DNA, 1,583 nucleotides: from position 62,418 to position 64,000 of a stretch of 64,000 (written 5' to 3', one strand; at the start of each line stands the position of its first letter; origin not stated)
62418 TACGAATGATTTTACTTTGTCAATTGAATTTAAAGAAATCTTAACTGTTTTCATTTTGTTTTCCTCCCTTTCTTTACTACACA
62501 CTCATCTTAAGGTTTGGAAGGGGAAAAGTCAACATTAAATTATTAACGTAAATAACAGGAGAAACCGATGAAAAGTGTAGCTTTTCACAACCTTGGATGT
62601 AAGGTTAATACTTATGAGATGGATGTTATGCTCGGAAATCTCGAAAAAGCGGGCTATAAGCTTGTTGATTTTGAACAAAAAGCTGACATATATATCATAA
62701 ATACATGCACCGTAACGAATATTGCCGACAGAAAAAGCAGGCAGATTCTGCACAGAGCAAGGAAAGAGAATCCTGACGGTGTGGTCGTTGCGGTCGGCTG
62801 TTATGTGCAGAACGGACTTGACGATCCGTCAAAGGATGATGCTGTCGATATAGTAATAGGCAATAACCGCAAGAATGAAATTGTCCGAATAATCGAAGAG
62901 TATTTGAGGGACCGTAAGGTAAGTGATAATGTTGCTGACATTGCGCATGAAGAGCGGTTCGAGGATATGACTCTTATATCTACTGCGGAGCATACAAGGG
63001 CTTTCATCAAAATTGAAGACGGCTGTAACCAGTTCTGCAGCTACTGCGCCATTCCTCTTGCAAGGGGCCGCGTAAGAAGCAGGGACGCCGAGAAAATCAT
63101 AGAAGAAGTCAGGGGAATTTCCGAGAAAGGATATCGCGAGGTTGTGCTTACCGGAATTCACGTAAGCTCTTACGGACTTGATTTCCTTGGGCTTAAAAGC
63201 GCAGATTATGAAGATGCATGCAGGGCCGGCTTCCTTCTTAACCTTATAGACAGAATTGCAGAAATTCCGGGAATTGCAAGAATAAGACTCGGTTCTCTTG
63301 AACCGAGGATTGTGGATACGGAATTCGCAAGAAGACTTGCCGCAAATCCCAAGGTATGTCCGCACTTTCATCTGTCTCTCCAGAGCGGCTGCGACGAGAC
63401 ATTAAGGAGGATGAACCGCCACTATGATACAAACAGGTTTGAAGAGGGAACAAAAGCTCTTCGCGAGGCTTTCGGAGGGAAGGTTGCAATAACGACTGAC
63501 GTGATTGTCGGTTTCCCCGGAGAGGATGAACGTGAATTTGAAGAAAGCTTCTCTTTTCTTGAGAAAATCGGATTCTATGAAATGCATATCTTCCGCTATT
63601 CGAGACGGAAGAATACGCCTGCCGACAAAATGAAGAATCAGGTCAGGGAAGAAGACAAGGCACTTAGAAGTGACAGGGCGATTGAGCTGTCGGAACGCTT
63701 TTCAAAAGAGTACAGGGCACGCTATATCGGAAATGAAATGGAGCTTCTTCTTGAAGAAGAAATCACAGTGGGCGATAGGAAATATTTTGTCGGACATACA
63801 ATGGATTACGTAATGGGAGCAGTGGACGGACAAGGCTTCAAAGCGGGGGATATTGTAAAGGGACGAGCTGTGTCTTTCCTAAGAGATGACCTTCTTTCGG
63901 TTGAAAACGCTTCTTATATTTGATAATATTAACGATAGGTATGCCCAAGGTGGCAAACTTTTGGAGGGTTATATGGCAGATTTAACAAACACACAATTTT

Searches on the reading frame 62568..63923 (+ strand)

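Call 11: search_protein_families(library=pfam, proteins=[window:62568-63923:+], max_evalue=0.001)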
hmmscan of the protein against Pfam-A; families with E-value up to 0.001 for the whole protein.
window:62568-63923:+ (451 aa): 2 families
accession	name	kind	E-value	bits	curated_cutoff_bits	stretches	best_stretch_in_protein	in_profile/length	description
PF04055.27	Radical_SAM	-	2.5e-25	90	29.5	1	151-331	5-166/166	Radical SAM superfamily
PF00919.26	UPF0004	-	5.8e-25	87.6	27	1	4-98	2-98/98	Uncharacterized protein family UPF0004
